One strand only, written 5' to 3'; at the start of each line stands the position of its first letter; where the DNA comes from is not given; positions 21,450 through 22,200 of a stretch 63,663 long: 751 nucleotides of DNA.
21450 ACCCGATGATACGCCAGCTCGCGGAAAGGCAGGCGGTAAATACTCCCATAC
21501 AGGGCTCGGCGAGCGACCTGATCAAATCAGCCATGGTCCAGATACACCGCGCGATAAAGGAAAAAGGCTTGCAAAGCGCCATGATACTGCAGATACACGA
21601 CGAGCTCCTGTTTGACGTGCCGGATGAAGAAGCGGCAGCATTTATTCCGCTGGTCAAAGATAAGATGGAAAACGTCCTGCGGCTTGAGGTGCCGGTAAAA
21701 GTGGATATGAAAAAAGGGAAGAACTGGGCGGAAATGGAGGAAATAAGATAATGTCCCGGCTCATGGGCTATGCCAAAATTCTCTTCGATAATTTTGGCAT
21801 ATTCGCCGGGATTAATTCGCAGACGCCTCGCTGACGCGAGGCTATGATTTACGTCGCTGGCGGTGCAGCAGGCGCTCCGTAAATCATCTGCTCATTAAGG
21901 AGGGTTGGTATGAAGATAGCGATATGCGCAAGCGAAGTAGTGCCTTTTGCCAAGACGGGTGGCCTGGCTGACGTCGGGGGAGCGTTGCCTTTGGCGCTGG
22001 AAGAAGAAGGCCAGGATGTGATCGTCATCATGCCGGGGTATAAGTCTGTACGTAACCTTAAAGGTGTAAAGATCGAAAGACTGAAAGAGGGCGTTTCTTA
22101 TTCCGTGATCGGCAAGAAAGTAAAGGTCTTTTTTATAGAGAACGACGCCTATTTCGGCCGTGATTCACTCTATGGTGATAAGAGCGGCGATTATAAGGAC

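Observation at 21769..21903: Highly structured TTAA-bounded element between polA and glgA, abutting the glgA SD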

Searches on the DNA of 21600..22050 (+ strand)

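Call 6: search_rna_families(source=window, start=21600, end=22050, threshold=evalue, max_evalue=10)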
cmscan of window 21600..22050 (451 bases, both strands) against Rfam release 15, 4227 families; matches with E-value up to 10: 1.
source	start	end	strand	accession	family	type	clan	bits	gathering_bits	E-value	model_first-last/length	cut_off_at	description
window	21698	21777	+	RF02183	ST7-OT3_1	Gene; lncRNA;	-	16.5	50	3.5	1-79/79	no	ST7 overlapping transcript 3 conserved region 1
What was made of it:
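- On Any Rfam 15 family: The region at E up to 10: one chance lncRNA match (call 6).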

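Call 33: search_dna_similar(query=window:21752-21909:+, collection=plasmids, mode=distant, max_evalue=1)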
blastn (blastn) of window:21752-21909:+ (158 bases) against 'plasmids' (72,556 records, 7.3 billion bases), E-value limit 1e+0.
Records with a match: 5; places in all: 5; records where one place covers at least 80% of the query: 0.
Best place of each record, by identity: 95-99% 5.
By first word of the organism name: Burkholderia 5.
By predicted mobility (MOB-suite, as given by PLSDB): non-mobilizable 3; conjugative 2.
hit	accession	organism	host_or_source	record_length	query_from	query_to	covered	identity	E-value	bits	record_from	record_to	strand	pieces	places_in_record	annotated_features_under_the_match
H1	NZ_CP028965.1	Burkholderia sp. IDO3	pure strain,reactor sludge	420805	104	128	16%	96.0%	4e-1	42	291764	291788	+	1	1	TolC family protein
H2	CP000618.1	Burkholderia vietnamiensis G4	-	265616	104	128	16%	96.0%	4e-1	42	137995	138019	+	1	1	outer membrane efflux protein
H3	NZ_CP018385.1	Burkholderia pseudomallei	Homo sapiens,clinical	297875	104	128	16%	96.0%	4e-1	42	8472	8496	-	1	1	TolC family protein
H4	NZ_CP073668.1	Burkholderia contaminans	Homo sapiens,blood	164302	104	128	16%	96.0%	4e-1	42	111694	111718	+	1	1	TolC family protein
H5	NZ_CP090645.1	Burkholderia contaminans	sheep,milk,milk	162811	104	128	16%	96.0%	4e-1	42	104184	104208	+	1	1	none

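Call 34: search_dna_similar(query=window:21752-21909:+, collection=phages, mode=distant, max_evalue=1)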
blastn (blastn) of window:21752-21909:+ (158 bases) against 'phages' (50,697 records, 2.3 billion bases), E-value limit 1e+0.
No match.
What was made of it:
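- Tried and rejected: Phage, plasmid and viral collections. blastn of the element against phages and plasmids gave only 25-nt chance hits in Burkholderia or nothing (calls 33, 34).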

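Call 51: build_rna_model(alignment_id=A2, structure=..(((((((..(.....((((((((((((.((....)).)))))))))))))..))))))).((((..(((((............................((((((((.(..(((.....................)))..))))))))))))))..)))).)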
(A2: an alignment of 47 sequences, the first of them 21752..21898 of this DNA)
Model R1 built from alignment A2 (47 sequences, 163 columns); structure: as given.
model positions 118; base pairs 43; branch points 1; effective number of sequences 1.28; information 0.59 bits per position. Calibrated on 0.2 Mb of random sequence (short: E-values are rough).
structure used (alignment columns):
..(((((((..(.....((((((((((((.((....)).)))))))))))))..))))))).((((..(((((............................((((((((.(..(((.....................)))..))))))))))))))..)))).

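Call 52: search_with_rna_model(model_id=R1, source=window, max_evalue=10, filters=off, show_alignments=2)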
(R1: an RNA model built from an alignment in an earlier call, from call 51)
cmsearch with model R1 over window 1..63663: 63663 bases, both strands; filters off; matches with E-value up to 10: 7.
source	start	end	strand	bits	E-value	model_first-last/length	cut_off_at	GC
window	21752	21898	+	106.6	1.4e-21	1-118/118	no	0.52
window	21749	21813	-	29.8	0.00015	1-118/118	no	0.45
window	52827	52868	+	9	6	69-110/118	no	0.57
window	20018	20087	-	8.9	6.4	1-118/118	no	0.46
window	62948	63105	-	8.5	7.7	1-118/118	no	0.61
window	3497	3578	+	8.5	7.8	1-118/118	no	0.52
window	14328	14403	+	8.3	8.4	1-118/118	no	0.55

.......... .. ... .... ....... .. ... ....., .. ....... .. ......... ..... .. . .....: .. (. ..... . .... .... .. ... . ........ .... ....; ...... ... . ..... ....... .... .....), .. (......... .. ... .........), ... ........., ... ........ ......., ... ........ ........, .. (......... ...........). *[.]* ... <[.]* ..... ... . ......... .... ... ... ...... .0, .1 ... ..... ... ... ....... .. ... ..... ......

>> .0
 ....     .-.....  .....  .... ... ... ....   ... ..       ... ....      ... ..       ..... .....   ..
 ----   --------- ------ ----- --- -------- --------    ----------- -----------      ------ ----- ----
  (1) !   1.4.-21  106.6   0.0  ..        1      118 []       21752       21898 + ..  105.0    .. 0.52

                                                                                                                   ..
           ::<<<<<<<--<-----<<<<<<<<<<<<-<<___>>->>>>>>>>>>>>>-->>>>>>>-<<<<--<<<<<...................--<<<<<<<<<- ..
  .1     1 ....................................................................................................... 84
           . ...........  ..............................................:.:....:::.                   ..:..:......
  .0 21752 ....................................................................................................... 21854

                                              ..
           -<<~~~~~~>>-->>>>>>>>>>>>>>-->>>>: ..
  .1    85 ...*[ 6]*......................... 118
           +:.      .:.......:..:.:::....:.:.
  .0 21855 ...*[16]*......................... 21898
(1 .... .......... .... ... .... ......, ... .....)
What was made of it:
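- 21752..21898 (+): Whole repeat unit, a singlet of the three-way-junction subtype. Covariance model R1 matches at 106.6 bits, E 1.4e-21, over model positions 1-118 (call 52).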
